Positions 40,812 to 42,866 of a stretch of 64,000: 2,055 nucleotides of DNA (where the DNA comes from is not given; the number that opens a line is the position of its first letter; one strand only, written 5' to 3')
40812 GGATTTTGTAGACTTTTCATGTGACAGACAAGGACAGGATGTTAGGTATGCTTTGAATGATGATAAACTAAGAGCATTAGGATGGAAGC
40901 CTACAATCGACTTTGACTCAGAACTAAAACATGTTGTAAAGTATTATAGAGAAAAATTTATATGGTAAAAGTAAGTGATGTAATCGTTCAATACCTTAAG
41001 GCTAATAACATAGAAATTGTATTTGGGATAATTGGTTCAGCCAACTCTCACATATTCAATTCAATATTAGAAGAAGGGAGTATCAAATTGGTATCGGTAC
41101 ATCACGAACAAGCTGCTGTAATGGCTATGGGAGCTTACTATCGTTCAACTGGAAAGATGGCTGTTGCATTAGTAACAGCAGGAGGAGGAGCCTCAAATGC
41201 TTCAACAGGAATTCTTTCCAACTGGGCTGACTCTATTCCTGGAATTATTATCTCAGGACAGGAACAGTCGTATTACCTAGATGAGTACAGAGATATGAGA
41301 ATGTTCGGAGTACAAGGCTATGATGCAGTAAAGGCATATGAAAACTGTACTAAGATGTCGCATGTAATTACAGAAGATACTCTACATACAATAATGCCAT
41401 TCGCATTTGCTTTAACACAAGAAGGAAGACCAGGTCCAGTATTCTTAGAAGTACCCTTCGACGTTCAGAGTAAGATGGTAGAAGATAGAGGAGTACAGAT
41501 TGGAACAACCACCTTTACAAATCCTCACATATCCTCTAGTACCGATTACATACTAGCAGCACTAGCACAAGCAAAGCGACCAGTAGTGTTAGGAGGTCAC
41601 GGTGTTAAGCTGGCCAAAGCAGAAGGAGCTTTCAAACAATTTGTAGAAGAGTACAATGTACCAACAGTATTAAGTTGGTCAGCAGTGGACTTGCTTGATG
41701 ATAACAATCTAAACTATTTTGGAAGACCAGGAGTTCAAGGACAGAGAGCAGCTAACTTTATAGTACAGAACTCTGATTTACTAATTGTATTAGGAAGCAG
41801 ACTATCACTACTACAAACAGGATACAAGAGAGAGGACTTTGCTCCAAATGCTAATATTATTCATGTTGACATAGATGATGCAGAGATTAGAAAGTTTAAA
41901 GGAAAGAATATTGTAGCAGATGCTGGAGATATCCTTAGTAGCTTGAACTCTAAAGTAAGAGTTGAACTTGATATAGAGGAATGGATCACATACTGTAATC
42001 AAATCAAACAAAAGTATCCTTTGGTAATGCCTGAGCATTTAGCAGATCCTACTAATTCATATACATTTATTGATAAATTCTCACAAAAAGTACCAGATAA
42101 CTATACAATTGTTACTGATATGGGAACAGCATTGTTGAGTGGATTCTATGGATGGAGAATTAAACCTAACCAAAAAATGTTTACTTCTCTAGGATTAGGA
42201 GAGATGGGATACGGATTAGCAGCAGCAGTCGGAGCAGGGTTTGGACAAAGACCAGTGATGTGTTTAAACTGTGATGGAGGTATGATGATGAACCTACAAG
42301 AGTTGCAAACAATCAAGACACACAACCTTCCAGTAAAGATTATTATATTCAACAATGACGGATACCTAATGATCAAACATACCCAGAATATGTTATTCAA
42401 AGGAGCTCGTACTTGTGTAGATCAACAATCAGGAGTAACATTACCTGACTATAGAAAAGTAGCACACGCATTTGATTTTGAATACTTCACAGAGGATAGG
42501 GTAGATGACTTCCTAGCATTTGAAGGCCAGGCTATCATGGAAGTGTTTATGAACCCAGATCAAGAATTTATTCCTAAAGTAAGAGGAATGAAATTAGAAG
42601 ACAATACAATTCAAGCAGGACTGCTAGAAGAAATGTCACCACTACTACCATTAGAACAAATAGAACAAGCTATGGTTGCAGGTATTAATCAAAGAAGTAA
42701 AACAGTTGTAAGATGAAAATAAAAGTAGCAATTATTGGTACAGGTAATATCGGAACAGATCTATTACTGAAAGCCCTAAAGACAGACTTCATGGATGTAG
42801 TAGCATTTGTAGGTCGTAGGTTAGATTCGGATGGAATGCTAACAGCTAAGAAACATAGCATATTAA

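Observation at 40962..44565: ALS/YerE-like TPP carboligase translationally coupled to a DmpF-like acylating acetaldehyde dehydrogenase and a DmpG-like pyruvate aldolase inside a sugar pathway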

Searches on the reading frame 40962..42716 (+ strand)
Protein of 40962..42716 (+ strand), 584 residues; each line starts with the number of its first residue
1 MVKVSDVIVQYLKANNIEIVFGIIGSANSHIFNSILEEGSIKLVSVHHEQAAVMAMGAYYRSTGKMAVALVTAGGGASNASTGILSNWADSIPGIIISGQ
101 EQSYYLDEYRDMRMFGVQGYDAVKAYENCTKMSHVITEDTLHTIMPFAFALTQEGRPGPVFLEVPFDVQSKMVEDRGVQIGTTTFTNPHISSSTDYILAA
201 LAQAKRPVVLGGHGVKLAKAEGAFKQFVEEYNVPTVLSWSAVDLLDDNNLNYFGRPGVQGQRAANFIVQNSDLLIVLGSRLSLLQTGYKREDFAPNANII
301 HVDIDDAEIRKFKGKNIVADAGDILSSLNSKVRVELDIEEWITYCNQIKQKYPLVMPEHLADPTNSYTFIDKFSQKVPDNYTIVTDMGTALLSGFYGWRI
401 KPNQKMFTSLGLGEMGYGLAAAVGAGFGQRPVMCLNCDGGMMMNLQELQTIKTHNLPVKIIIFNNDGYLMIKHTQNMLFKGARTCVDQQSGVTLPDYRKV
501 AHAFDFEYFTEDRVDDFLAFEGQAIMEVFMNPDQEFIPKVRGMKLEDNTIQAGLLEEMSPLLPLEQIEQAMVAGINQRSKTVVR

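Call 4: search_protein_families(library=pfam, proteins=[window:40962-42716:+])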
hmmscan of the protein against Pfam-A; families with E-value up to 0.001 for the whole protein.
window:40962-42716:+ (584 aa): 3 families
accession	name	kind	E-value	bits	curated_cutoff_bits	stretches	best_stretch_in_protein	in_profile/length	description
PF00205.28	TPP_enzyme_M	-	7.1e-32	110.4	30.4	1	197-328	4-137/137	Thiamine pyrophosphate enzyme, central domain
PF02776.23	TPP_enzyme_N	-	3.3e-28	98.3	26.8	1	3-107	2-106/119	Thiamine pyrophosphate enzyme, N-terminal TPP binding domain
PF02775.26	TPP_enzyme_C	-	2.6e-27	95.9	21.9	1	391-516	6-129/151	Thiamine pyrophosphate enzyme, C-terminal TPP binding domain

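Call 6: search_protein_families(library=ncbifam, proteins=[window:40962-42716:+])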
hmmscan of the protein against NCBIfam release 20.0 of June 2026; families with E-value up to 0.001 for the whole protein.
window:40962-42716:+ (584 aa): 54 families (the best 25 are shown)
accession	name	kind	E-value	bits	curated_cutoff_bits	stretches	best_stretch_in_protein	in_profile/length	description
NF006524.0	PRK08978.1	equivalog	5.3e-100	335.2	738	1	5-540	4-534/548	acetolactate synthase 2 catalytic subunit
TIGR00118.1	acolac_lg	equivalog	8.3e-92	308.4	538.35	1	4-540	3-544/557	biosynthetic-type acetolactate synthase large subunit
NF006016.1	PRK08155.1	equivalog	6.2e-87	292.3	870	1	5-516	6-511/554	acetolactate synthase large subunit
NF006319.0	PRK08527.1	equivalog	1e-83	281.7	905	1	4-518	6-519/565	acetolactate synthase large subunit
NF004710.0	PRK06048.1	equivalog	9.7e-82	275.2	976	1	2-507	8-507/561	acetolactate synthase large subunit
NF005651.0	PRK07418.1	subfamily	8.6e-79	265.3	942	1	5-544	22-573/617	acetolactate synthase large subunit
NF004919.0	PRK06276.1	equivalog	8.1e-78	262.2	866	1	3-509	2-510/582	acetolactate synthase large subunit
NF005860.0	PRK07789.1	equivalog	1.8e-76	257.8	881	1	5-515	37-555/615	acetolactate synthase large subunit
NF005824.0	PRK07710.1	equivalog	9.5e-74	248.7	976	1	5-508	20-519/573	acetolactate synthase large subunit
NF005584.0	PRK07282.1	equivalog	3.7e-72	243.7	970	1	5-509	13-513/566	acetolactate synthase large subunit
NF006581.0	PRK09107.1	equivalog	6.2e-71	239.4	974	1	5-516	14-532/595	acetolactate synthase 3 large subunit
NF005228.0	PRK06725.1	equivalog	8.6e-71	238.8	991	1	5-509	19-517/571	acetolactate synthase large subunit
NF006052.0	PRK08199.1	subfamily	3.4e-70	236.9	539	1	4-519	10-519/559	thiamine pyrophosphate protein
NF005058.0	PRK06466.1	equivalog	2.9e-69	234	951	1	4-507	6-516/574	acetolactate synthase 3 large subunit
NF005712.0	PRK07524.1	subfamily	2e-67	227.9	500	1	2-514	3-506/536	5-guanidino-2-oxopentanoate decarboxylase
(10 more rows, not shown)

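Call 17: find_homologous_proteins(query=window:40962-42713:+, max_evalue=1e-30)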
Query window:40962-42713:+ (584 aa): 7900 proteins with E <= 1e-30 among 8000 candidates; the best 120 are listed.
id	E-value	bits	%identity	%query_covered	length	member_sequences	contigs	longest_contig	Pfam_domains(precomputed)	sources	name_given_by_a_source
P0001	0.0e+0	1326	100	100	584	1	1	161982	PF02775.27,PF02776.24,PF00205.29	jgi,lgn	-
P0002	0.0e+0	1263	94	100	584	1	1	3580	PF02775.27,PF02776.24,PF00205.29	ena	-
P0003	0.0e+0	1250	93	100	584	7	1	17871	PF02775.27,PF02776.24,PF00205.29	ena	-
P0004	0.0e+0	1250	93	100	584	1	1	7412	PF02775.27,PF02776.24,PF00205.29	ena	-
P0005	0.0e+0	1249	93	100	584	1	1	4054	PF02775.27,PF02776.24,PF00205.29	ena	-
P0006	0.0e+0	1249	93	100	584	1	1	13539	PF02775.27,PF02776.24,PF00205.29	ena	-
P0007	0.0e+0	1245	92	100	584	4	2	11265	PF02775.27,PF02776.24,PF00205.29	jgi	-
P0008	0.0e+0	1243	93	100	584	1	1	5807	PF02775.27,PF02776.24,PF00205.29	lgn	-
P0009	0.0e+0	1241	92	100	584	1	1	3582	PF02775.27,PF02776.24,PF00205.29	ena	-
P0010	0.0e+0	1240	93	100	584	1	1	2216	PF02775.27,PF02776.24,PF00205.29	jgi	jgi:acetolactate synthase-1/2/3 large subunit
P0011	0.0e+0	1238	92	100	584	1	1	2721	PF02775.27,PF02776.24,PF00205.29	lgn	-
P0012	0.0e+0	1238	92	100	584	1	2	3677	PF02775.27,PF02776.24,PF00205.29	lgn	-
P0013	0.0e+0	1238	92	100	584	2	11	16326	PF02775.27,PF02776.24,PF00205.29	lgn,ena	-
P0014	0.0e+0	1231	91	100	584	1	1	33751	PF02775.27,PF02776.24,PF00205.29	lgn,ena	-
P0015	0.0e+0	1210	90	100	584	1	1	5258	PF02775.27,PF02776.24,PF00205.29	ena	-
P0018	0.0e+0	1194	88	100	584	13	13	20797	PF02775.27,PF02776.24,PF00205.29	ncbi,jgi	jgi:acetolactate synthase-1/2/3 large subunit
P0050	0.0e+0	1151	85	100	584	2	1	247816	PF02775.27,PF02776.24,PF00205.29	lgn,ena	-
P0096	9.8e-275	930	70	100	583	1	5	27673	PF02775.27,PF02776.24,PF00205.29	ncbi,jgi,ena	jgi:acetolactate synthase-1/2/3 large subunit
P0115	6.1e-273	925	69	100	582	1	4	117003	PF02775.27,PF02776.24,PF00205.29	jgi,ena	-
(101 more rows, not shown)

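Call 18: find_encoding_contigs(protein=P0050, flank=10000, max_places=3)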
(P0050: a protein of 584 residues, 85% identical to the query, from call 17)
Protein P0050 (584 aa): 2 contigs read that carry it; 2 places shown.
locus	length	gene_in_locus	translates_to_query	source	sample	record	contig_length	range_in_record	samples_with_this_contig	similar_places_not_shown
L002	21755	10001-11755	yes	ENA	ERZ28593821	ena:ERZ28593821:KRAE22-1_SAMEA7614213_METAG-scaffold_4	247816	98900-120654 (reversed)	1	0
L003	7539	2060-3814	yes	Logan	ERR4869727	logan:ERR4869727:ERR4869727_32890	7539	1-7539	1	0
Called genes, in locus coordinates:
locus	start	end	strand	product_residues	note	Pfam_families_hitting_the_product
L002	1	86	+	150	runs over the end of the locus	-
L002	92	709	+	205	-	PF00535:Glycos_transf_2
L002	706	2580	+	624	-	PF00483:NTP_transferase, PF12804:NTP_transf_3 (weak)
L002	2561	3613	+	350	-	PF04577:Glyco_transf_61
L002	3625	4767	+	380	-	-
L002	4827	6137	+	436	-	PF01041:DegT_DnrJ_EryC1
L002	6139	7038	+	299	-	-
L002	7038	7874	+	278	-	-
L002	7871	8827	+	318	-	PF01073:3Beta_HSD, PF01370:Epimerase, PF02719:Polysacc_synt_2 (faint), PF04321:RmlD_sub_bind, PF16363:GDP_Man_Dehyd, PF07993:NAD_binding_4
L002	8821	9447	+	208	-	PF00676:E1_dh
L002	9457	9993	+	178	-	PF02779:Transket_pyr (weak)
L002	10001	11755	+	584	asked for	PF02776:TPP_enzyme_N, PF00205:TPP_enzyme_M, PF02775:TPP_enzyme_C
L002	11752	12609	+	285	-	PF01118:Semialdhyde_dh, PF09290:AcetDehyd-dimer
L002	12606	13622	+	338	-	PF00682:HMGL-like, PF07836:DmpG_comm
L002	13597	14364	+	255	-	PF01370:Epimerase, PF04321:RmlD_sub_bind, PF16363:GDP_Man_Dehyd (faint)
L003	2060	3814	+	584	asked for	PF02776:TPP_enzyme_N, PF00205:TPP_enzyme_M, PF02775:TPP_enzyme_C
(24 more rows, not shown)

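Call 19: find_encoding_contigs(protein=P0018, flank=10000, max_places=4)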
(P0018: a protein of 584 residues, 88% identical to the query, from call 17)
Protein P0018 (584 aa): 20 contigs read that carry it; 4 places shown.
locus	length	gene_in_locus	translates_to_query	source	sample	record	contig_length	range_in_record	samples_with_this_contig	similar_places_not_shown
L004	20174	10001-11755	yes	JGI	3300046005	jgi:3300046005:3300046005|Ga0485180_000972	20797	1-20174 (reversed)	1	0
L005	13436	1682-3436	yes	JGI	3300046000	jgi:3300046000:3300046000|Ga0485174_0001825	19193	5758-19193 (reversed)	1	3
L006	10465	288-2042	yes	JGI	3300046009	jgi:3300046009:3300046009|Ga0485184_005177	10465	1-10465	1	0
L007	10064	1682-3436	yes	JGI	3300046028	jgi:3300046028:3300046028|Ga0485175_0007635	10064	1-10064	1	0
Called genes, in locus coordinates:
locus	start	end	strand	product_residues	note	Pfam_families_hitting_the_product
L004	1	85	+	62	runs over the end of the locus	-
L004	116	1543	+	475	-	PF20706:GT4-conflict (weak), PF00534:Glycos_transf_1, PF13692:Glyco_trans_1_4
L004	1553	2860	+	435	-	PF00534:Glycos_transf_1, PF13692:Glyco_trans_1_4 (weak)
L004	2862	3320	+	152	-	-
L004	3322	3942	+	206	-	PF00535:Glycos_transf_2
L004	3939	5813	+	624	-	PF00483:NTP_transferase, PF12804:NTP_transf_3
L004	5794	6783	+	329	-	PF04577:Glyco_transf_61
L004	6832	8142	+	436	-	PF01041:DegT_DnrJ_EryC1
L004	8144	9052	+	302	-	-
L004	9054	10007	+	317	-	PF01073:3Beta_HSD, PF01370:Epimerase, PF02719:Polysacc_synt_2 (weak), PF04321:RmlD_sub_bind, PF16363:GDP_Man_Dehyd, PF07993:NAD_binding_4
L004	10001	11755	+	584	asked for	PF02776:TPP_enzyme_N, PF00205:TPP_enzyme_M, PF02775:TPP_enzyme_C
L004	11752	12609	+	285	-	PF01118:Semialdhyde_dh, PF09290:AcetDehyd-dimer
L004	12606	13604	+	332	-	PF00682:HMGL-like, PF07836:DmpG_comm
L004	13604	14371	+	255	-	PF01370:Epimerase, PF04321:RmlD_sub_bind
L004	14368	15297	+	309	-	-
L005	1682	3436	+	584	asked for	PF02776:TPP_enzyme_N, PF00205:TPP_enzyme_M, PF02775:TPP_enzyme_C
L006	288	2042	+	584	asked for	PF02776:TPP_enzyme_N, PF00205:TPP_enzyme_M, PF02775:TPP_enzyme_C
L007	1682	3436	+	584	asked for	PF02776:TPP_enzyme_N, PF00205:TPP_enzyme_M, PF02775:TPP_enzyme_C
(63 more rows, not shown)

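Call 21: find_encoding_contigs(protein=P0115, flank=10000, max_places=2)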
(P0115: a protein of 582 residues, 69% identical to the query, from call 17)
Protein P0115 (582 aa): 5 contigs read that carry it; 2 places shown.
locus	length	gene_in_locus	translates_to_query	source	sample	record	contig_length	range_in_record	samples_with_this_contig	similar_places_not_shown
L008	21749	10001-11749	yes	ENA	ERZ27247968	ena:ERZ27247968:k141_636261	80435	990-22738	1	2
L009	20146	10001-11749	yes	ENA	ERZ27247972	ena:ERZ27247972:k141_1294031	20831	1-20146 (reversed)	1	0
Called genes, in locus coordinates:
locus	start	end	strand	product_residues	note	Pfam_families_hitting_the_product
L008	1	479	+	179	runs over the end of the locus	-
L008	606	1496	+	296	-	PF13640:2OG-FeII_Oxy_3 (weak), PF13661:2OG-FeII_Oxy_4 (weak)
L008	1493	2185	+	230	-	-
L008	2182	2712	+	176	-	-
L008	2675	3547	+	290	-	PF05090:HTTM (weak)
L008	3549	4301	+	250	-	-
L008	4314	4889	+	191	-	-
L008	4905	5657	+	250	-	PF19174:DUF5856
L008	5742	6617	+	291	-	-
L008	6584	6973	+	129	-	-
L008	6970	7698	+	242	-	PF05637:Glyco_transf_34 (faint)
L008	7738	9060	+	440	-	PF01041:DegT_DnrJ_EryC1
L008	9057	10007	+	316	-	PF01073:3Beta_HSD, PF01370:Epimerase, PF02719:Polysacc_synt_2 (weak), PF04321:RmlD_sub_bind, PF16363:GDP_Man_Dehyd, PF07993:NAD_binding_4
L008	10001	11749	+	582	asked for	PF02776:TPP_enzyme_N, PF00205:TPP_enzyme_M, PF02775:TPP_enzyme_C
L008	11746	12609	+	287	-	PF01118:Semialdhyde_dh (weak), PF09290:AcetDehyd-dimer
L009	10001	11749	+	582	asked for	PF02776:TPP_enzyme_N, PF00205:TPP_enzyme_M, PF02775:TPP_enzyme_C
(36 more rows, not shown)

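Call 22: find_encoding_contigs(protein=P0096, flank=10000, max_places=2)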
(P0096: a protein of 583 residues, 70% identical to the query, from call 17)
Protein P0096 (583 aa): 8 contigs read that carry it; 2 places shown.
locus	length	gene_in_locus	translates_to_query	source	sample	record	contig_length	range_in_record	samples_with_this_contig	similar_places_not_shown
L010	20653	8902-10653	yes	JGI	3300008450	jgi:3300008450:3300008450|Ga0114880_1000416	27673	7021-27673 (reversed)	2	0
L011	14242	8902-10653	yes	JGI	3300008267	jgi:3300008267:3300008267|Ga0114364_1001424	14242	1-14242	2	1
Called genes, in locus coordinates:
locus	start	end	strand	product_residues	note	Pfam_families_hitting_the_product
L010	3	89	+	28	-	?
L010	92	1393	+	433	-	PF00534:Glycos_transf_1, PF13692:Glyco_trans_1_4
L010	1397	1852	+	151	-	-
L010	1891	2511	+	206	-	PF00535:Glycos_transf_2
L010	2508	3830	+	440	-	PF01041:DegT_DnrJ_EryC1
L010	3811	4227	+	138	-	-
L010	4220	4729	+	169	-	PF00132:Hexapep (faint)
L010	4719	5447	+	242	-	PF01041:DegT_DnrJ_EryC1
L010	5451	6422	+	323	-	PF01370:Epimerase, PF02719:Polysacc_synt_2 (weak), PF04321:RmlD_sub_bind, PF16363:GDP_Man_Dehyd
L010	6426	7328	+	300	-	PF01531:Glyco_transf_11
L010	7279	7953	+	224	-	PF01596:Methyltransf_3 (weak), PF13578:Methyltransf_24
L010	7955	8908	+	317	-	PF01073:3Beta_HSD, PF01370:Epimerase, PF02719:Polysacc_synt_2, PF04321:RmlD_sub_bind, PF16363:GDP_Man_Dehyd, PF07993:NAD_binding_4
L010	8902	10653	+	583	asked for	PF02776:TPP_enzyme_N, PF00205:TPP_enzyme_M, PF02775:TPP_enzyme_C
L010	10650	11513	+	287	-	PF01118:Semialdhyde_dh, PF09290:AcetDehyd-dimer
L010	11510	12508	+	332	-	PF00682:HMGL-like, PF07836:DmpG_comm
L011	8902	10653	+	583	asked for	PF02776:TPP_enzyme_N, PF00205:TPP_enzyme_M, PF02775:TPP_enzyme_C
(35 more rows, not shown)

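Call 24: search_dna_similar(query=window:40962-42713:+, collection=phages, mode=protein, max_rows=40)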
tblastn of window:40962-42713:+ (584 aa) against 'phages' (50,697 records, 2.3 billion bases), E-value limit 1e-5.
Records with a match: 45; places in all: 46; records where one place covers at least 80% of the query: 36.
Best place of each record, by identity: <60% 45.
By first word of the organism name: Listeria 15; Salmonella 7; Staphylococcus 7; Escherichia 4; Acinetobacter 4; Bacteriophage 3; Campylobacter 2; Enterococcus 2; uncultured 1.
By host as written in the record: Listeria monocytogenes 15; - 9; Staphylococcus aureus 6; Homo sapiens 5; Escherichia coli O157:H7 ATCC 43895 4; Campylobacter jejuni 2; Salmonella enterica subsp. enterica serovar Kentucky 2; Staphylococcus epidermidis HD21-2 1; and 1 more.
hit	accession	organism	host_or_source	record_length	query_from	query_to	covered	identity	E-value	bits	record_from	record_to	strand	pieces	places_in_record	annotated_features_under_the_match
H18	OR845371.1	Escherichia phage ECO95 1-6-1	Escherichia coli O157:H7 ATCC 43895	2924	8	540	91%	32.6%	9e-61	222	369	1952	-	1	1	record has no annotation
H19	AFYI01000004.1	Salmonella enterica subsp. enterica serovar Infantis str. ...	Homo sapiens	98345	8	540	91%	32.6%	4e-60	222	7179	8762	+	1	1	acetolactate synthase, large subunit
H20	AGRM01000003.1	Salmonella enterica subsp. houtenae str. ATCC BAA-1581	Homo sapiens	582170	8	540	91%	32.1%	4e-60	222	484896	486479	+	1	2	acetolactate synthase, large subunit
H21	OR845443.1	Escherichia phage ECO95 1-6-1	Escherichia coli O157:H7 ATCC 43895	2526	5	480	82%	33.4%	2e-60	220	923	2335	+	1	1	record has no annotation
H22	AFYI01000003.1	Salmonella enterica subsp. enterica serovar Infantis str. ...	Homo sapiens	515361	5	480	82%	33.4%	3e-59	219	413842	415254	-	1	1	acetolactate synthase, large subunit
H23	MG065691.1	Campylobacter phage A11a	Campylobacter jejuni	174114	5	480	82%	32.5%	9e-57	212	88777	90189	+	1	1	record has no annotation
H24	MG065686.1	Campylobacter phage A18a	Campylobacter jejuni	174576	5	480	82%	32.5%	9e-57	212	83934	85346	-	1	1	record has no annotation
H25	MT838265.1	Bacteriophage sp.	human fecal samples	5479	7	542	92%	28.7%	7e-45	176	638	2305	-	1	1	record has no annotation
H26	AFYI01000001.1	Salmonella enterica subsp. enterica serovar Infantis str. ...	Homo sapiens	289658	1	531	91%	29.0%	8e-44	174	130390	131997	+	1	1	acetolactate synthase, large subunit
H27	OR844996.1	Staphylococcus phage SA 1306 Kay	Staphylococcus aureus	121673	5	544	92%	28.5%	3e-52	199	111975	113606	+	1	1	record has no annotation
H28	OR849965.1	Staphylococcus phage SA 1298 Kay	Staphylococcus aureus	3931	5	544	92%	28.5%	3e-52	198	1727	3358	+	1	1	record has no annotation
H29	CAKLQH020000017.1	Acinetobacter phage MD-2021a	not known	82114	6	553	94%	27.7%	8e-40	162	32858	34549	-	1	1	ilvI: acetolactate synthase isozyme III large subunit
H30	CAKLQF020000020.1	Acinetobacter phage MD-2021a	not known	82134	6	553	94%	27.7%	8e-40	162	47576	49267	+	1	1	ilvI: acetolactate synthase isozyme III large subunit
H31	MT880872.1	Staphylococcus phage PhiSepi-HH3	Staphylococcus epidermidis HD21-2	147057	5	544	92%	27.9%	1e-49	191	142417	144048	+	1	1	ilvB: acetolactate synthase large subunit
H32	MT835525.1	Bacteriophage sp.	human fecal samples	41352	7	489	83%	31.1%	2e-40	164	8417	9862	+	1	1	record has no annotation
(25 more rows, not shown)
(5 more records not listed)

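Call 25: find_related_loci(query=window:40962-42713:+, collection=genome_contigs, flank=10000)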
Query window:40962-42713:+ (584 aa) in genome_contigs; peptide patterns used: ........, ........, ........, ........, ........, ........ (x = any residue, [..] = any of these).
248 stretches matched a pattern; 215 encode a relative of the query (tblastn E <= 1e-3); the best 80 are kept; 80 distinct loci.
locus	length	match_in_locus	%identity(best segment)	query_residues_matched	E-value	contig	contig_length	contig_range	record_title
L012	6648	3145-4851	57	1-569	0e+0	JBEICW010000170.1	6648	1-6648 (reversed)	MAG: Ignavibacteria bacterium isolate Sample-101-S75-bin-157 Sample_101_S75-bin_157-k141_3201698, whole genome shotgun s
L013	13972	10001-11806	46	2-583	3e-173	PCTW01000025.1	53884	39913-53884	MAG: Bdellovibrio sp. CG22_combo_CG10-13_8_21_14_all_39_27 CG22_scaffold_1651_c, whole genome shotgun sequence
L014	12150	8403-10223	45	2-582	2e-169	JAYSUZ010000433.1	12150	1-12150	MAG: Cytophagales bacterium isolate GFS_12693 GFS_12693_432, whole genome shotgun sequence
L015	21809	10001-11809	44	2-582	6e-167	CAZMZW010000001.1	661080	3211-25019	MAG TPA_asm: uncultured Anaerolineaceae bacterium isolate SRP302447_co4_525 genome assembly, contig: NODE_17_length_6610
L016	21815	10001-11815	44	3-582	2e-166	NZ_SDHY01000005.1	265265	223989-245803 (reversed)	Aquirufa rosea strain CAR-16 NODE_5_length_265265_cov_165, whole genome shotgun sequence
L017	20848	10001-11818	45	1-582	3e-166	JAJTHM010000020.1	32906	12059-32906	MAG: Sphingobacteriales bacterium isolate CoA8_V48 k141_4123085, whole genome shotgun sequence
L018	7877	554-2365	43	3-582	5e-166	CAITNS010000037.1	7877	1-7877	MAG: uncultured Bacteroidetes bacterium isolate KT_bin-0184 genome assembly, contig: bin-0184:37/86, whole genome shotgu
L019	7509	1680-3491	43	3-582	2e-166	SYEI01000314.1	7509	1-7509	MAG: Bacteroidota bacterium isolate F1-60-MAGs036 F1-60__c493775, whole genome shotgun sequence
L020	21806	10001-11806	45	2-584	6e-166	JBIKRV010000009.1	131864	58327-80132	MAG: Chitinophagaceae bacterium isolate ME2015-06-19_3300044640_group6_bin125 Rohwer_bin563_scaffold_28_c1, whole genome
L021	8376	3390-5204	45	3-582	3e-166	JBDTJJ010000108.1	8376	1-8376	MAG: Bacteroidia bacterium isolate cluster2_bin.50 k127_4119290, whole genome shotgun sequence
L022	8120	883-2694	43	3-582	9e-166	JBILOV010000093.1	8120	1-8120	MAG: Bacteroidia bacterium isolate ME2017-12-01_3300044633_group7_bin109 Rohwer_bin427_scaffold_9007_c1, whole genome sh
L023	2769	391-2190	44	2-580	1e-175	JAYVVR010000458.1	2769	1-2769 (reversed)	MAG: Armatimonadota bacterium isolate GL79_UP_metabinner_7 GL79_UP_metabinner_7_457, whole genome shotgun sequence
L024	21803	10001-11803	43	2-582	2e-164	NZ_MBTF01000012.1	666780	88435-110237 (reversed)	Mucilaginibacter pedocola strain TBZ30 scaffold2, whole genome shotgun sequence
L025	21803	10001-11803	44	2-582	4e-164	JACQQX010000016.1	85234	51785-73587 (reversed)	MAG: Candidatus Omnitrophota bacterium isolate NC_groundwater_1344_Ag_S-0.2um_52_44 S_p2_S4_coassembly_k141_589069, whol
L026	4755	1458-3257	45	2-580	3e-168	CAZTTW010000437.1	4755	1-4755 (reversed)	MAG TPA_asm: uncultured Myxococcales bacterium isolate binchicken_co50_413 genome assembly, contig: NODE_27323_length_47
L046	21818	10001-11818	42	1-582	7e-159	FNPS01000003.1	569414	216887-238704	Flavobacterium aquidurense strain DSM 18293 genome assembly, contig: Ga0131228_103, whole genome shotgun sequence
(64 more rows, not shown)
